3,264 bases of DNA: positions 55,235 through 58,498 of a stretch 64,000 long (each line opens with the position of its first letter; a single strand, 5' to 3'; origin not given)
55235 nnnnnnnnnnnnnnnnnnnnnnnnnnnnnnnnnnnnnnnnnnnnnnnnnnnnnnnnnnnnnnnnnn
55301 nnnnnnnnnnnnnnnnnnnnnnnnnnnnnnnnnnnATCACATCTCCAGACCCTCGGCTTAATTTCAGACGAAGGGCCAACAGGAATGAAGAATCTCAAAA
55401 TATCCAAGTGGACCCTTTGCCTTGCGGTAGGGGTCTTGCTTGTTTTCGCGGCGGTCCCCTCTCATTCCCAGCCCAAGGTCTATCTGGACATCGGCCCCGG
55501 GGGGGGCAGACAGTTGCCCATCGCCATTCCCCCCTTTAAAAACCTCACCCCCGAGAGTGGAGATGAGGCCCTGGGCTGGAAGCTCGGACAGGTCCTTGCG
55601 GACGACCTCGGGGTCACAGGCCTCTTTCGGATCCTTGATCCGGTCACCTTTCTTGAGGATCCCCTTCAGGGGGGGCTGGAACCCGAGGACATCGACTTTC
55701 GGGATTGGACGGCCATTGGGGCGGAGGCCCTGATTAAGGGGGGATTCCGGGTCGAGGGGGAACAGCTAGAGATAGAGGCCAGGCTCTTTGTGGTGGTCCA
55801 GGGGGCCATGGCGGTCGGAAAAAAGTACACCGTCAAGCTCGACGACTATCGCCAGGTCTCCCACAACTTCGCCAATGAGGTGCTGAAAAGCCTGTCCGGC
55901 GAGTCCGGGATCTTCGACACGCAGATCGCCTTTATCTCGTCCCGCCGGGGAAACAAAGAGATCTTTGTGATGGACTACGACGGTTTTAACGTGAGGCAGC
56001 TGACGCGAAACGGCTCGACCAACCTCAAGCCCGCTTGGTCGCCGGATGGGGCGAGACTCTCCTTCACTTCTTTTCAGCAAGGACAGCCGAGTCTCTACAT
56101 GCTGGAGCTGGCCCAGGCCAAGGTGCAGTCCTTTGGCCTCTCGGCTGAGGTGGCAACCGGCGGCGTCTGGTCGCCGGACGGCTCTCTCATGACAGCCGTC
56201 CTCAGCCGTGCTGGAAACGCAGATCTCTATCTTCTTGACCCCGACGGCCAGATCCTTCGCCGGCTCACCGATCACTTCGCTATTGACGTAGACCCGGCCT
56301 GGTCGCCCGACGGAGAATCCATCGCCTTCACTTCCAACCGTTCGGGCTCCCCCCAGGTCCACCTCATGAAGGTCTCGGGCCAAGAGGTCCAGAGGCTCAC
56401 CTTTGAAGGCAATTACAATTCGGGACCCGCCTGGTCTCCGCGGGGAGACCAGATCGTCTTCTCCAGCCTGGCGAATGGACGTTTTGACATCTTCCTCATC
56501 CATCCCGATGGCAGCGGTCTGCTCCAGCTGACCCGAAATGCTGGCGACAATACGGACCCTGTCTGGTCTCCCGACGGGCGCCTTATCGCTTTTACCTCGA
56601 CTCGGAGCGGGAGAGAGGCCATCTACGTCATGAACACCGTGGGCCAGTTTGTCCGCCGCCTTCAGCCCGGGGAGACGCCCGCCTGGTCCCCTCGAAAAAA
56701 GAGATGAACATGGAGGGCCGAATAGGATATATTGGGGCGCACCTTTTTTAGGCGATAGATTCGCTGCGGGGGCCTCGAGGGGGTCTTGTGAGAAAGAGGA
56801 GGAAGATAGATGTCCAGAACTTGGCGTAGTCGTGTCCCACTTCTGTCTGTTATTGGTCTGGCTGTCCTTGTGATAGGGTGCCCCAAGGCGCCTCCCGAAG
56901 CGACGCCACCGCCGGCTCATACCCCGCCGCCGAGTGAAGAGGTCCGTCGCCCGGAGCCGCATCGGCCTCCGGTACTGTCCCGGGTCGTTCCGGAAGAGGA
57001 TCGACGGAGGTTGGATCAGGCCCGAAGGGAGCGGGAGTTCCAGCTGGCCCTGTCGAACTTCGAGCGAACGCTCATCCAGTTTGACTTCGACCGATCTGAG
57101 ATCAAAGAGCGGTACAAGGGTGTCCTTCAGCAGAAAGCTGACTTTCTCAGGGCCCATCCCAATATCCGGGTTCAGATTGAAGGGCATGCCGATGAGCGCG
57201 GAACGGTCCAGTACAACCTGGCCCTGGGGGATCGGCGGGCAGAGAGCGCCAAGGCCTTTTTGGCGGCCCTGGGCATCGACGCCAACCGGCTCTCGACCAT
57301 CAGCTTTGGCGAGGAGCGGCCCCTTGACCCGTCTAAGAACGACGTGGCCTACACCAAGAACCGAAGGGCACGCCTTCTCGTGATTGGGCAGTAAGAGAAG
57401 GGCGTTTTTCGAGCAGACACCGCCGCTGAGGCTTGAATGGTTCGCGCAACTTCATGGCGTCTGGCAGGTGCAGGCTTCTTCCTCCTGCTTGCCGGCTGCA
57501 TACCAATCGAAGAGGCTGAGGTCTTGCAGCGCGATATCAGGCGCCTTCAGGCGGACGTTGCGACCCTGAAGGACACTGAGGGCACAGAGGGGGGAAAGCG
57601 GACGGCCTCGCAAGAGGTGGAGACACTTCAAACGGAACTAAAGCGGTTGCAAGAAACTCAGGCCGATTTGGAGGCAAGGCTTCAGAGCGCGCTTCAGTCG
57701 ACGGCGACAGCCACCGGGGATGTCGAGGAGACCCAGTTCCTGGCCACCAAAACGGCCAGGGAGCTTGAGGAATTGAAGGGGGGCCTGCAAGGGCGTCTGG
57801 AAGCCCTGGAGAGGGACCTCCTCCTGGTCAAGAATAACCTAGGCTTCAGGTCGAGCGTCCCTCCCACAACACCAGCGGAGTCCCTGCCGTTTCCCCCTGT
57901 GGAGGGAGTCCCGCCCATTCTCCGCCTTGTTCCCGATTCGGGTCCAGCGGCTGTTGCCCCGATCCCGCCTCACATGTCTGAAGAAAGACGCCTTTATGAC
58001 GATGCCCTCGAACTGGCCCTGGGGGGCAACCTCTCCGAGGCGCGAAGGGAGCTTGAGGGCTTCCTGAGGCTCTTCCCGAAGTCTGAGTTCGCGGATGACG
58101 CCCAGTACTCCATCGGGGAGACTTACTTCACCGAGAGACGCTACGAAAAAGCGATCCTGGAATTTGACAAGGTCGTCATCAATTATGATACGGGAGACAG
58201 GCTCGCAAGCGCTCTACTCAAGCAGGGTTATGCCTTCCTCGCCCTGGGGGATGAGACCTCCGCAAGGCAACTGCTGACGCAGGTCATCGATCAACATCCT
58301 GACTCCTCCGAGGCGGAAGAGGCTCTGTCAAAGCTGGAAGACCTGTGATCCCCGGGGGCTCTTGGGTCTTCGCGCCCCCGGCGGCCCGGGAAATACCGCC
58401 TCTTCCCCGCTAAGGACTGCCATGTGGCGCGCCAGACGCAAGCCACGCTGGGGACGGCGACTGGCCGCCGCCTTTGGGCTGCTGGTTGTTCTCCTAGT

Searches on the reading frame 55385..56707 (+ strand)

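Call 40: search_protein_families(library=pfam, proteins=[window:55385-56707:+], max_evalue=0.00001)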
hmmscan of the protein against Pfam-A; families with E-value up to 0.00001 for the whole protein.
window:55385-56707:+ (440 aa): 5 families
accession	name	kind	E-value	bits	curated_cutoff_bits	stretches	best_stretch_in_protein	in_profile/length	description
PF07676.18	PD40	-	8.3e-45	150.3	20.9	3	291-325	1-36/38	WD40-like Beta Propeller Repeat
PF04052.18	TolB_N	-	1.2e-19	70.9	22.4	1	33-141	2-104/106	TolB amino-terminal domain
PF00930.27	DPPIV_N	-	7.2e-08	32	22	0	264-345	245-330/354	Dipeptidyl peptidase IV (DPP IV) N-terminal region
PF25174.1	Beta-prop_THOC3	-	2.2e-07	30.6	305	0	304-405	94-190/272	THOC3 beta-propeller domain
PF14583.12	Pectate_lyase22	-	1.4e-06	27.7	30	0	211-244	351-384/386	Oligogalacturonate lyase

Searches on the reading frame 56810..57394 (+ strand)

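Call 40: search_protein_families(library=pfam, proteins=[window:56810-57394:+], max_evalue=0.00001)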
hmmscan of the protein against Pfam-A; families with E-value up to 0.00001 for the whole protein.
window:56810-57394:+ (194 aa): 1 family
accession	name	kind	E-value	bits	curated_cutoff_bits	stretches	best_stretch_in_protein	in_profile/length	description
PF00691.25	OmpA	-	2e-20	73.4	27.2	1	91-185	2-98/98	OmpA family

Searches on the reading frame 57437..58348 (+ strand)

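Call 40: search_protein_families(library=pfam, proteins=[window:57437-58348:+], max_evalue=0.00001)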
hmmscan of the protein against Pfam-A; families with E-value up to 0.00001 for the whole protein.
window:57437-58348:+ (303 aa): 5 families
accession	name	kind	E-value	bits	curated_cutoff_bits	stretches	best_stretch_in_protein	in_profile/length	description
PF13174.12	TPR_6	-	4.7e-14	52.4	26.3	1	259-290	2-33/33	Tetratricopeptide repeat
PF13432.12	TPR_16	-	1.4e-09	38.7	32.7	0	196-251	10-62/65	Tetratricopeptide repeat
PF13428.12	TPR_14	-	2.7e-08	34.1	23.5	0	259-299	3-43/44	Tetratricopeptide repeat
PF13525.12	YfiO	-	4.2e-07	30.4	25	1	183-303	5-116/203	Outer membrane lipoprotein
PF07719.23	TPR_2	-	7.8e-07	29.2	27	0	222-247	3-28/34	Tetratricopeptide repeat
